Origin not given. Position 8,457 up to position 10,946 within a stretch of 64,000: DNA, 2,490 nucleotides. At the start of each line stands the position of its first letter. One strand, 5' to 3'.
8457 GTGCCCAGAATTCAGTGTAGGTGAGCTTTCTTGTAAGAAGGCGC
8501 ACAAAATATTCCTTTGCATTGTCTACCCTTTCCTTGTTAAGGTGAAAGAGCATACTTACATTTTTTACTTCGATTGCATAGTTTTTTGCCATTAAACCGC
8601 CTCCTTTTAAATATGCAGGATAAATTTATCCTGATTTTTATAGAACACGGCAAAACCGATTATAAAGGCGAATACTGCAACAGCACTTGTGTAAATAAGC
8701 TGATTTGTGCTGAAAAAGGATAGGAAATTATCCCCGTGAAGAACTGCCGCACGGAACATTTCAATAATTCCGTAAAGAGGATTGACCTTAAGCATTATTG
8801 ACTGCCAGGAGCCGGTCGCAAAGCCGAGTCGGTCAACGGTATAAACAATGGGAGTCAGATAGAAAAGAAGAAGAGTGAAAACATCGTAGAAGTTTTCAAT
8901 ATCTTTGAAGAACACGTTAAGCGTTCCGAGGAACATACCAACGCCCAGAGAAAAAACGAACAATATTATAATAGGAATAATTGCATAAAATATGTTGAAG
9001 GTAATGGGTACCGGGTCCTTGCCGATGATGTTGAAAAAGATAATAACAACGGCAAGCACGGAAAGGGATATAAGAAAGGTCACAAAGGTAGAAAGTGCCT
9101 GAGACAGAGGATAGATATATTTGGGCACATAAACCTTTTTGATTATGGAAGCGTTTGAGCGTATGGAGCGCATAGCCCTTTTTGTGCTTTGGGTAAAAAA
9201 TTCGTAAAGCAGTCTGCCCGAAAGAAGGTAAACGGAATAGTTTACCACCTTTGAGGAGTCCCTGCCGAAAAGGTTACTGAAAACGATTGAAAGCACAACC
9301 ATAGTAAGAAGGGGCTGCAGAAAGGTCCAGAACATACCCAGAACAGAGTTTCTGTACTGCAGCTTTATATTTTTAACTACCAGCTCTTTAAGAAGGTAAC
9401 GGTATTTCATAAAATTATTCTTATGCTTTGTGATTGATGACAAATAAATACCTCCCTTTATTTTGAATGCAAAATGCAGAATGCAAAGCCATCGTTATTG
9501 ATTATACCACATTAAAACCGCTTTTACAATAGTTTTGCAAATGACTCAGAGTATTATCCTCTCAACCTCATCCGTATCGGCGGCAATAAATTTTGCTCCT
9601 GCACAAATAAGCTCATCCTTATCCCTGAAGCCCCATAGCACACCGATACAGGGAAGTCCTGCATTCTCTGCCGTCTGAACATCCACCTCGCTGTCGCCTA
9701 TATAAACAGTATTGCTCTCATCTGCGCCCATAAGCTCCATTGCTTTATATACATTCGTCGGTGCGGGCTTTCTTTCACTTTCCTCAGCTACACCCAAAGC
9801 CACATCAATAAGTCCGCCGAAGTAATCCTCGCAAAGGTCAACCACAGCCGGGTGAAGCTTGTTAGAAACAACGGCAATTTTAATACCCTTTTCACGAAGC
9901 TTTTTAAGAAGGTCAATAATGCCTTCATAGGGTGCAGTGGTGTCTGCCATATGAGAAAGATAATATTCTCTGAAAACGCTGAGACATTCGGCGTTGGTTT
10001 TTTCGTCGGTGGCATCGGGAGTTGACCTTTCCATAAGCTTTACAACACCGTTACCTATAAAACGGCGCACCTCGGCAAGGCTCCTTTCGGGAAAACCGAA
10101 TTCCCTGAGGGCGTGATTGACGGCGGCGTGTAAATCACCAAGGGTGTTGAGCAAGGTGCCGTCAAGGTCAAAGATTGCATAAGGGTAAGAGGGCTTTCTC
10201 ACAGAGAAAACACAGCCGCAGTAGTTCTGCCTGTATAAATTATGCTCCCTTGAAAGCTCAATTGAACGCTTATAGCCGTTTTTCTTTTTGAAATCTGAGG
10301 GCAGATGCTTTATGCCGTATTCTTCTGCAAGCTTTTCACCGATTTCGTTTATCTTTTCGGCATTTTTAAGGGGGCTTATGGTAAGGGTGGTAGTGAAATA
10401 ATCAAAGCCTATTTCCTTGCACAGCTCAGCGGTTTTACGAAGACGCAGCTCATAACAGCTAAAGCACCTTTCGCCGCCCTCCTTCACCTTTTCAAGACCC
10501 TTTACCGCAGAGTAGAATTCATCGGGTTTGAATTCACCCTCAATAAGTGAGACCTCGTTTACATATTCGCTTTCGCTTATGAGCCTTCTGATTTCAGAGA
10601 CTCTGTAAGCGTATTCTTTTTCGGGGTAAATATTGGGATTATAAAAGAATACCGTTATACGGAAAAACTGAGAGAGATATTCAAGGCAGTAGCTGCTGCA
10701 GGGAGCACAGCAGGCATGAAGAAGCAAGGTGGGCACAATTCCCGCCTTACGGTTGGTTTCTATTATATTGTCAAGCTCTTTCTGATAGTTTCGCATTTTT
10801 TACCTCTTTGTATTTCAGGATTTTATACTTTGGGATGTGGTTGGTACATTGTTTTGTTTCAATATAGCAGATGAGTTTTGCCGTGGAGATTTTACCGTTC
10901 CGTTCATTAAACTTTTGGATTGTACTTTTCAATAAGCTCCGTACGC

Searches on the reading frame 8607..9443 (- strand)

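Call 13: search_protein_families(library=pfam, proteins=[window:8607-9443:-], max_evalue=0.0001)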
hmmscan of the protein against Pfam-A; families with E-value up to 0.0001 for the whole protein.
window:8607-9443:- (278 aa): 1 family
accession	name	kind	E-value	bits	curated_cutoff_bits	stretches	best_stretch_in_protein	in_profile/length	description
PF01061.29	ABC2_membrane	-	3.1e-18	66.5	26.9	1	17-233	2-209/211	ABC-2 type transporter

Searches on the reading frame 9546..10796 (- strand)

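Call 13: search_protein_families(library=pfam, proteins=[window:9546-10796:-], max_evalue=0.0001)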
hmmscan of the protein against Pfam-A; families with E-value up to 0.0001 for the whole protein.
window:9546-10796:- (416 aa): 5 families
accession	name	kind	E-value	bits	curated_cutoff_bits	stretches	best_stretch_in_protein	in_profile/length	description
PF02677.20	QueH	-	5.9e-71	238.6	23.5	1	24-200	1-174/175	Epoxyqueuosine reductase QueH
PF13419.12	HAD_2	-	2.2e-38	132.6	23.8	1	208-386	2-178/178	Haloacid dehalogenase-like hydrolase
PF00702.32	Hydrolase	-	1.7e-27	97.5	26.4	1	207-380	4-191/191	haloacid dehalogenase-like hydrolase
PF12710.13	HAD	-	2e-14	54.9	27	1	207-377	1-189/189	haloacid dehalogenase-like hydrolase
PF13242.12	Hydrolase_like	-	1e-09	38.6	22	1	342-397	3-59/75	HAD-hyrolase-like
